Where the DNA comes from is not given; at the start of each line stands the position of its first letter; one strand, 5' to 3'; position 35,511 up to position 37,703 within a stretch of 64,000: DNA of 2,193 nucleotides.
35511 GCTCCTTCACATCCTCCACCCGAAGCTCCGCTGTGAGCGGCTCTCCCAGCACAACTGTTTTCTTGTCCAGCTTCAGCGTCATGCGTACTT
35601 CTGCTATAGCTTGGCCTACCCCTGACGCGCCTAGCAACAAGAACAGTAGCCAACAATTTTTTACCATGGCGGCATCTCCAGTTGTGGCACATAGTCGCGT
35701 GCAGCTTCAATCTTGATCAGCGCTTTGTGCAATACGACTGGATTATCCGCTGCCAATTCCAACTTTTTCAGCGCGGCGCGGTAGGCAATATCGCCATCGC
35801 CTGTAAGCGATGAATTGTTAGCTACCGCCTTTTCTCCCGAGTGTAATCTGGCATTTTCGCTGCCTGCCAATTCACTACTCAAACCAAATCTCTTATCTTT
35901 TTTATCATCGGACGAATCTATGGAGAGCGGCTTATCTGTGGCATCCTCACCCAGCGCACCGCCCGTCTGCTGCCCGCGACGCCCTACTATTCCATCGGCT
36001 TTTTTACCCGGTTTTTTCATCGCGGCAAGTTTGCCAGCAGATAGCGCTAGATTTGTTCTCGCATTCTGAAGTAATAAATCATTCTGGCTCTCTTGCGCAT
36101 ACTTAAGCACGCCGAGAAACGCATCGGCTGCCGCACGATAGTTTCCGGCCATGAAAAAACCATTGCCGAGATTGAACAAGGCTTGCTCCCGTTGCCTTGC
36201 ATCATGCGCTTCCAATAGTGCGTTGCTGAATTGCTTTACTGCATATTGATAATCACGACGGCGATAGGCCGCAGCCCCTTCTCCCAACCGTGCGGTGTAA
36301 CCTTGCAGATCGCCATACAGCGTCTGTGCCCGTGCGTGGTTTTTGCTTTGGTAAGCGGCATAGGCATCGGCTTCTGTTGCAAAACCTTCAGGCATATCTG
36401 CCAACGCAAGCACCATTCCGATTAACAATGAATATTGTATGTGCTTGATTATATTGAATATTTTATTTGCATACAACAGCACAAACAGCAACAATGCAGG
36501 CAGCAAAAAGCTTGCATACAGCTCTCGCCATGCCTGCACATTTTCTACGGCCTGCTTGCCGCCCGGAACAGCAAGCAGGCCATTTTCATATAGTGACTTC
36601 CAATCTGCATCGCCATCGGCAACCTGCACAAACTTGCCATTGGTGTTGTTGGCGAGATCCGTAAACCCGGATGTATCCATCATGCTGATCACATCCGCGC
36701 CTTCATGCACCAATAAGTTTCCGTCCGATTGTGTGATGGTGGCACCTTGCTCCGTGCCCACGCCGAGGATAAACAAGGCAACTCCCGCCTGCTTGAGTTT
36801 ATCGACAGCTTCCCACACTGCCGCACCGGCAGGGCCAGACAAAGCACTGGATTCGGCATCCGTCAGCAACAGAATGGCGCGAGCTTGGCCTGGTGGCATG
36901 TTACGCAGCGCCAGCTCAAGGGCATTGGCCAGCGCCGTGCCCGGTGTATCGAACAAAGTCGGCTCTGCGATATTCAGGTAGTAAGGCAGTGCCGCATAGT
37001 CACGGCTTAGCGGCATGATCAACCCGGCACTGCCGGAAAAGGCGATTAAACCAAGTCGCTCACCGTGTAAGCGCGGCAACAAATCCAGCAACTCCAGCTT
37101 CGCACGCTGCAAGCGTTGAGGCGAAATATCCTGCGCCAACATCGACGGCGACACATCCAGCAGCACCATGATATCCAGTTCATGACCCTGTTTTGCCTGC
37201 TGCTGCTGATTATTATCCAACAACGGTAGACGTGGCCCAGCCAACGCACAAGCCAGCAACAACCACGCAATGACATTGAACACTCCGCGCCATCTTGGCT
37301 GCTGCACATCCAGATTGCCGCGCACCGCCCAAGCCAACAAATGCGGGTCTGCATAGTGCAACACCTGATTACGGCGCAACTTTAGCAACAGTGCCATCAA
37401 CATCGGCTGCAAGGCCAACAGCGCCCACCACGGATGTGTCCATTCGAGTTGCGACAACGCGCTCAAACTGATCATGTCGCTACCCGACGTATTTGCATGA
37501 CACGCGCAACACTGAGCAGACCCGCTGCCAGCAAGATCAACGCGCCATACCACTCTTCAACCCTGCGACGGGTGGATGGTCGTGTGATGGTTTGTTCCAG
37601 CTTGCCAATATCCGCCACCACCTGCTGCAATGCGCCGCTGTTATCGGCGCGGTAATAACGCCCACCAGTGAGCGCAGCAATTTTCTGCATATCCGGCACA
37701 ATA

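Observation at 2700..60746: AT-rich intergenic element with an IHF-consensus core, 14 copies in 64 kb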

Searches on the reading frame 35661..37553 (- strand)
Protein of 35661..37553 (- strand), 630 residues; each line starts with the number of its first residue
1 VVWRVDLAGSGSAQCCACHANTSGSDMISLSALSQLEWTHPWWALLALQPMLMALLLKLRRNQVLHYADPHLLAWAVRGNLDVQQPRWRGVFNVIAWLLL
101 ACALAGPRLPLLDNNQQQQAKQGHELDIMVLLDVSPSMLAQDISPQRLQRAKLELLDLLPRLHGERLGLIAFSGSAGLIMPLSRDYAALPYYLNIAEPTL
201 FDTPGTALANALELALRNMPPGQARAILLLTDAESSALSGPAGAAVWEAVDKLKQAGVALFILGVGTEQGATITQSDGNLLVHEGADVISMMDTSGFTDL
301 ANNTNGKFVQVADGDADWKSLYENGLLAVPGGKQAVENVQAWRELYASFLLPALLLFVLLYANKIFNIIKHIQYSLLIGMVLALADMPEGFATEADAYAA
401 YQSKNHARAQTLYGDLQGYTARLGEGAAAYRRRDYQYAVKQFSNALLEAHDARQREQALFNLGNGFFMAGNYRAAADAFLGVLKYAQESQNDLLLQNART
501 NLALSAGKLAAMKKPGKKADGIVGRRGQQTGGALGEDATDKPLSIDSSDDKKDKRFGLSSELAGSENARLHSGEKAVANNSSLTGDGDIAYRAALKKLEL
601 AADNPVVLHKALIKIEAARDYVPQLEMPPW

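Call 38: search_protein_families(library=pfam, proteins=[window:35661-37553:-], max_evalue=0.00001)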
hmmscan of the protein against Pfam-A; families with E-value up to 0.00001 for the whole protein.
window:35661-37553:- (630 aa): 2 families
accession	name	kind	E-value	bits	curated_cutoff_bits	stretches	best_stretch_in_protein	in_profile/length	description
PF13519.12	VWA_2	-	2.4e-15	57.5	27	1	128-233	1-106/107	von Willebrand factor type A domain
PF00092.34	VWA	-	1.7e-08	35.3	23.8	1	127-269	1-143/174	von Willebrand factor type A domain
